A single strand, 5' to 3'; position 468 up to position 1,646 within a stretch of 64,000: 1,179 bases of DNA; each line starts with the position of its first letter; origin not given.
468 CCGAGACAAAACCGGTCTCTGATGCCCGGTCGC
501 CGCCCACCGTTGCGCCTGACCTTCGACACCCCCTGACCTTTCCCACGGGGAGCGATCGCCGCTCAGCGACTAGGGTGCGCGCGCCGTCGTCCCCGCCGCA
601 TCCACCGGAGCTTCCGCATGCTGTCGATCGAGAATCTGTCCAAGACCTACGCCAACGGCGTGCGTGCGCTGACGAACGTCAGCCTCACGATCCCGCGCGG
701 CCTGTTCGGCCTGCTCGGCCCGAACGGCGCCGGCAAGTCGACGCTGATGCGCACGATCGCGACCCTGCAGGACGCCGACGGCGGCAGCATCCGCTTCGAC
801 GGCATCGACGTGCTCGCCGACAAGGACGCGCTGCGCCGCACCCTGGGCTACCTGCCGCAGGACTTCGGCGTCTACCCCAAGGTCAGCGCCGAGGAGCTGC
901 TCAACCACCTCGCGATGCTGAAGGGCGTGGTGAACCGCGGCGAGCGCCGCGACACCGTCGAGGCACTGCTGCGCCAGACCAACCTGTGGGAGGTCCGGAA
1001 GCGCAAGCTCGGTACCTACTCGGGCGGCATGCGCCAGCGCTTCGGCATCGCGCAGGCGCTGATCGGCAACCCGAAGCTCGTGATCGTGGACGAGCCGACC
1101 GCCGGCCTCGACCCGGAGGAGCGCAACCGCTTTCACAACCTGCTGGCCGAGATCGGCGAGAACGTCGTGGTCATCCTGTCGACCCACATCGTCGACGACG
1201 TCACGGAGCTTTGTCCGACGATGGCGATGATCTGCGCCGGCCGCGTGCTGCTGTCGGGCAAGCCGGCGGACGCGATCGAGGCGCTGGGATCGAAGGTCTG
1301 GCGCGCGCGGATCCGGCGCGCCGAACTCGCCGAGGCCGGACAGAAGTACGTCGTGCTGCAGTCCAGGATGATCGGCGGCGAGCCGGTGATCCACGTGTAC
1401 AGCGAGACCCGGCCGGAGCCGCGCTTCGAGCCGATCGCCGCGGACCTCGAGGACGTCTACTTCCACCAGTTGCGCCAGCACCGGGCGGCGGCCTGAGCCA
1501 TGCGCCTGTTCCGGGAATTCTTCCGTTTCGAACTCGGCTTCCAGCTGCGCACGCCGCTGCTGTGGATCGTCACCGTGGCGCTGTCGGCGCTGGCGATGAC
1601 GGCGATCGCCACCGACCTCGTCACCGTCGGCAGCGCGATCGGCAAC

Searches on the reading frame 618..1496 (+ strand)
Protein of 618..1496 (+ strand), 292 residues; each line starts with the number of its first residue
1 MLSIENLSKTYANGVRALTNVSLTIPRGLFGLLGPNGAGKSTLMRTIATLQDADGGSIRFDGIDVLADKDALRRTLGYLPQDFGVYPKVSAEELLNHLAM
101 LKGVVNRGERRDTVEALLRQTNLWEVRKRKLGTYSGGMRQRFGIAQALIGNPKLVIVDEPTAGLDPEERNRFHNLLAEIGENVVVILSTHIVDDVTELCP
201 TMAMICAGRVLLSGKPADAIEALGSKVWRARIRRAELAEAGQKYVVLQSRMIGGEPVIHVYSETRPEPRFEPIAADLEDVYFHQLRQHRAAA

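Call 99: search_protein_families(library=pfam, proteins=[window:618-1496:+], max_evalue=0.00001)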
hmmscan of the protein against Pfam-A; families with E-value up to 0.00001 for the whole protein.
window:618-1496:+ (292 aa): 2 families
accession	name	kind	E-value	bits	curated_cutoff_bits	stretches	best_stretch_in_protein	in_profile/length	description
PF00005.33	ABC_tran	-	6.5e-32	111.4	25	1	18-162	1-137/137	ABC transporter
PF13304.12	AAA_21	-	2.4e-12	48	27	0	30-58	2-30/304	AAA domain, putative AbiEii toxin, Type IV TA system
